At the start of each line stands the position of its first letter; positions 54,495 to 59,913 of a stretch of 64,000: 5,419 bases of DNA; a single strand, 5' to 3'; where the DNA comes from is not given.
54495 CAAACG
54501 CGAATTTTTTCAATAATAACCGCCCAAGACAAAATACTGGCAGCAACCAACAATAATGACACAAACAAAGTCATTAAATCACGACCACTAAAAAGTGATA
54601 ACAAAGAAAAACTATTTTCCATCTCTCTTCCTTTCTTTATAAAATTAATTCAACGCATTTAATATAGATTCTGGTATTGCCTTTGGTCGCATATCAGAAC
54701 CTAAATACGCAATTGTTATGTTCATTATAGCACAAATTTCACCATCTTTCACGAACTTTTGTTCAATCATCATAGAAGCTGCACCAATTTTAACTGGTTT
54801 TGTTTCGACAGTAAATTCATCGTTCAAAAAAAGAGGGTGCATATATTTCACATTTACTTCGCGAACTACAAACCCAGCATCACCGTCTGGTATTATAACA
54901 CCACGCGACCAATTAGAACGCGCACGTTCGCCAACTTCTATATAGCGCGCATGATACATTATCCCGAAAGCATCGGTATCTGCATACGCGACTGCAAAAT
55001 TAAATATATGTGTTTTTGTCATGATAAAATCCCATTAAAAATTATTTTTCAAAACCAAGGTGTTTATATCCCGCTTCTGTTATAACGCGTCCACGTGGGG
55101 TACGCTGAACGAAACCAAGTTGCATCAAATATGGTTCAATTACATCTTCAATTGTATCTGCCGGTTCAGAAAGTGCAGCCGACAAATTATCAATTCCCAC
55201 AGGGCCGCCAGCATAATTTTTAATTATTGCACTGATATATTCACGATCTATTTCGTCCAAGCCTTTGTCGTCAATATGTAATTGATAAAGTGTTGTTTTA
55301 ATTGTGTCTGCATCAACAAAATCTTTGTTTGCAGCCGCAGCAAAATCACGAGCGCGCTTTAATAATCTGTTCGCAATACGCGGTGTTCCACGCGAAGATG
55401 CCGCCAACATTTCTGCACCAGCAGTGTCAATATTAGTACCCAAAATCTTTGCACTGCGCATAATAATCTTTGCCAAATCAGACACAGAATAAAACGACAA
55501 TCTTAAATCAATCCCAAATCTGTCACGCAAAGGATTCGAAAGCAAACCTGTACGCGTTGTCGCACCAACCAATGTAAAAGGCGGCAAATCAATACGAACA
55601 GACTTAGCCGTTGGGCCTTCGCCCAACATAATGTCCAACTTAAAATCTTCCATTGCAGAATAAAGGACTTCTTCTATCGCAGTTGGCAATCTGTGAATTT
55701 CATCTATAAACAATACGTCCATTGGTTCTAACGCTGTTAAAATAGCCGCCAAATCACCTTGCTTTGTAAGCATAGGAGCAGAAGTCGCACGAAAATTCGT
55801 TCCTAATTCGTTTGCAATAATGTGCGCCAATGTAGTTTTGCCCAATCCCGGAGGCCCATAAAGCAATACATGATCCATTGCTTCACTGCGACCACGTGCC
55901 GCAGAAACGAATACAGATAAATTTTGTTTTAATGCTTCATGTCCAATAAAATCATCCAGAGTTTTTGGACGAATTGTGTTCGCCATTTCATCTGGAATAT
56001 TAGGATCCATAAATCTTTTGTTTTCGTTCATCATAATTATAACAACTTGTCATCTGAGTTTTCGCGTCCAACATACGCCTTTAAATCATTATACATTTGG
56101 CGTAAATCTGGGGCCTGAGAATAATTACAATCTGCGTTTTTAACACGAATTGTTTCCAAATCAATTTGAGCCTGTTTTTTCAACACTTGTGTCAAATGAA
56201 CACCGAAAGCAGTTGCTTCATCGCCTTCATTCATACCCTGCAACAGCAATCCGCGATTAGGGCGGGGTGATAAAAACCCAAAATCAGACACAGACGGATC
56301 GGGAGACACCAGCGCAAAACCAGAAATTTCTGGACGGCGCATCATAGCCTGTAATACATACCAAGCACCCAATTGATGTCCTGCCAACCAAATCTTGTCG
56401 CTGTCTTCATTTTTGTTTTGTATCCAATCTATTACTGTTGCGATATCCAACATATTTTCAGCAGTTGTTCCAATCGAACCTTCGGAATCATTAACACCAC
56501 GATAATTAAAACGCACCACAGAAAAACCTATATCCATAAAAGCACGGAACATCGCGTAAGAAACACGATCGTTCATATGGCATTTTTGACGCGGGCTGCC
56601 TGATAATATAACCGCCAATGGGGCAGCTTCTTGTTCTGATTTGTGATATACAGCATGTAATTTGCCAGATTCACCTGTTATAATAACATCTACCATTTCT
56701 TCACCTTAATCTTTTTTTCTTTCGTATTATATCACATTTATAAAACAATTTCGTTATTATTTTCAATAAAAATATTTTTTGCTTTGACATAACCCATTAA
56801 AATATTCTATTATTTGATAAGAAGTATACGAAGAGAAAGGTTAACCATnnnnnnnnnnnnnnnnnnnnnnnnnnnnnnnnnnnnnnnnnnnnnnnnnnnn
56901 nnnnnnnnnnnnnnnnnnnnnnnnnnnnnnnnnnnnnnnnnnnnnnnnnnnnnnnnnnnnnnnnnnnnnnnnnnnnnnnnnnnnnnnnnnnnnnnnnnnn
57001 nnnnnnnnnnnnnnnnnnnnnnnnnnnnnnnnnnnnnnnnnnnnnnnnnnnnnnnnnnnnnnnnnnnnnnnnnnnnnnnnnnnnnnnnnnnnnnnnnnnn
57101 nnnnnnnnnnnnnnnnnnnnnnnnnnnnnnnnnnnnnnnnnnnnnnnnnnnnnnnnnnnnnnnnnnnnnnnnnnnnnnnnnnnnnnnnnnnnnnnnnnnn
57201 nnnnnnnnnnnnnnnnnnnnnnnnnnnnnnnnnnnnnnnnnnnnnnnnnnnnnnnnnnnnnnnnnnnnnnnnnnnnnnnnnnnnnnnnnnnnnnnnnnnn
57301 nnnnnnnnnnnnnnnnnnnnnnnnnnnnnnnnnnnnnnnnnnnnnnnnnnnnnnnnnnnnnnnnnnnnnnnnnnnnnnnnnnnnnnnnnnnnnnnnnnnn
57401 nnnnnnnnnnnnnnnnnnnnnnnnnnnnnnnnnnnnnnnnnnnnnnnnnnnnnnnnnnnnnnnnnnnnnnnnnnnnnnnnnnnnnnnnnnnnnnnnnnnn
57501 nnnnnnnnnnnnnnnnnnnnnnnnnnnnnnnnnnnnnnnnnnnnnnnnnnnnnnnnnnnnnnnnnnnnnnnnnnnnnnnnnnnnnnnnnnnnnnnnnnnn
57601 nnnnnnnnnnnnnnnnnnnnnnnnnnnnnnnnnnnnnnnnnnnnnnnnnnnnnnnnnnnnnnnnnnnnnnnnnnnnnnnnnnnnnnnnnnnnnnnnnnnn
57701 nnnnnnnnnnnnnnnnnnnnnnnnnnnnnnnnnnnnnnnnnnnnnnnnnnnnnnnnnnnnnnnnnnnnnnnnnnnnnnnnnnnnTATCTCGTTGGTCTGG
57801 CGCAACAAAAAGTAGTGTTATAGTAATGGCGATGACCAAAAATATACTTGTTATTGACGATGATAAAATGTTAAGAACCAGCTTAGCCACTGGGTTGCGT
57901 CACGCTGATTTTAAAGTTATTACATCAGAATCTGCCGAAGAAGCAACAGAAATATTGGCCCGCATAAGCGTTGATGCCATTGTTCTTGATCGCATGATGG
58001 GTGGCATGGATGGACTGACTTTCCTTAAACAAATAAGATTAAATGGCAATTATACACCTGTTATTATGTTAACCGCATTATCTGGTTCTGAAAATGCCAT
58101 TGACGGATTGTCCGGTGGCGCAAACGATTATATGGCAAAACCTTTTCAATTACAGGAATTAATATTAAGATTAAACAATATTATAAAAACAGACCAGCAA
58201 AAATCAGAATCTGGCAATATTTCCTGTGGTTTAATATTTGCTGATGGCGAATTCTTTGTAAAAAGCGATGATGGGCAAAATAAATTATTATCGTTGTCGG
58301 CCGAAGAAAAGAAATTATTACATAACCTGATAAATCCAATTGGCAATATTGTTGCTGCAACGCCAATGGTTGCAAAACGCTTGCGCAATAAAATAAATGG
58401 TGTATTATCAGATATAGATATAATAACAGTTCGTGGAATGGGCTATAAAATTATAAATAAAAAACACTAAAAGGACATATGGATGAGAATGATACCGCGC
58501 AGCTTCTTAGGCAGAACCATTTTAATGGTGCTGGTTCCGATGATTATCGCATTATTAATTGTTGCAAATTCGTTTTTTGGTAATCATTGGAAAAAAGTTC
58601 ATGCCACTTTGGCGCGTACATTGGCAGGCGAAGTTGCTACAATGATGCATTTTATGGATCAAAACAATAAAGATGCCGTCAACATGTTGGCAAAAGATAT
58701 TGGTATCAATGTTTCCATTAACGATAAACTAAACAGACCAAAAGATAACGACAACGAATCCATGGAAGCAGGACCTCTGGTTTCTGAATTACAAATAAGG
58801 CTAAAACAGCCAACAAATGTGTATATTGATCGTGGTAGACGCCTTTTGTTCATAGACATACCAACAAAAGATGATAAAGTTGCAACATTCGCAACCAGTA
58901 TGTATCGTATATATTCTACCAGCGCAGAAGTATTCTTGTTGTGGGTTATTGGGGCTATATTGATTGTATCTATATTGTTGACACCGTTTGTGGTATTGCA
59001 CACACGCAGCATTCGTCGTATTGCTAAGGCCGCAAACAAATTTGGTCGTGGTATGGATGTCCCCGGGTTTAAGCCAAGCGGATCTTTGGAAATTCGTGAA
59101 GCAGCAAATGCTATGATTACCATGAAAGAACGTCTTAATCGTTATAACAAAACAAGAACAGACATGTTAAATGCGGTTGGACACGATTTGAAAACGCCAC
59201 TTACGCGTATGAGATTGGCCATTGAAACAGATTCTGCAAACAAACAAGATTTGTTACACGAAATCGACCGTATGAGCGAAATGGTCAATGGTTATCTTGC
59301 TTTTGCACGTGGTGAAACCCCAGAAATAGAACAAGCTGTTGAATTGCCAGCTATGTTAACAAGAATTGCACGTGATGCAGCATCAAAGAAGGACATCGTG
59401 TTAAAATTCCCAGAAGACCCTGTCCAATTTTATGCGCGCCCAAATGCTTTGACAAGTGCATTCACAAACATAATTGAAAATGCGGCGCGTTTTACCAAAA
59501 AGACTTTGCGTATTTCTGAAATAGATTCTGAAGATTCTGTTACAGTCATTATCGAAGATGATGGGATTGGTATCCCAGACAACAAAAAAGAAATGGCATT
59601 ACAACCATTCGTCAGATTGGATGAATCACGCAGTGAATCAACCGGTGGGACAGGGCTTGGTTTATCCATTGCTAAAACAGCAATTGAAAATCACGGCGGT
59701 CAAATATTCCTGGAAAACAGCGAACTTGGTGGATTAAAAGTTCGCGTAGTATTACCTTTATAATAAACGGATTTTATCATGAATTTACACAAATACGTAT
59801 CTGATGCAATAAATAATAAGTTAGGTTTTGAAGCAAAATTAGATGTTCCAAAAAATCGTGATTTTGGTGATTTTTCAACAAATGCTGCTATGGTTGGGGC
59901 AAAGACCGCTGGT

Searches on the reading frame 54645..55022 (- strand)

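Call 39: search_protein_families(library=pfam, proteins=[window:54645-55022:-], max_evalue=0.001)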
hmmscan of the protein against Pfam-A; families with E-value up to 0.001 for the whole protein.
window:54645-55022:- (125 aa): 2 families
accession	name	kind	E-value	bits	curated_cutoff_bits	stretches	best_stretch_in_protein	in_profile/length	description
PF13279.12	4HBT_2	-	2.6e-17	63.9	25.5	1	13-124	3-122/122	Thioesterase-like superfamily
PF03061.28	4HBT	-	7.3e-12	45.9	20.6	1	19-95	1-75/79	Thioesterase superfamily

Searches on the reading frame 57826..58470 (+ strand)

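Call 80: search_protein_families(library=pfam, proteins=[window:57826-58470:+], max_evalue=0.00001)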
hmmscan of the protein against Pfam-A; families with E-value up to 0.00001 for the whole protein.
window:57826-58470:+ (214 aa): 1 family
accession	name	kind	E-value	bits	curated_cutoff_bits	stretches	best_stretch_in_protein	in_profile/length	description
PF00072.30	Response_reg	-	1.1e-26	93.6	30.2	1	7-116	1-110/111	Response regulator receiver domain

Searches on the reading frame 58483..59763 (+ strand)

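Call 80: search_protein_families(library=pfam, proteins=[window:58483-59763:+], max_evalue=0.00001)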
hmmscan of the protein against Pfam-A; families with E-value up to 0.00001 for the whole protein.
window:58483-59763:+ (426 aa): 2 families
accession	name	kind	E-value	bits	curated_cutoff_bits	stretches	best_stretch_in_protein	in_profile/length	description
PF02518.31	HATPase_c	-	1.3e-21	77.6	26.4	1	320-426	3-109/111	Histidine kinase-, DNA gyrase B-, and HSP90-like ATPase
PF00512.31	HisKA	-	1.1e-07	32.2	26.9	1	225-279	2-65/66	His Kinase A (phospho-acceptor) domain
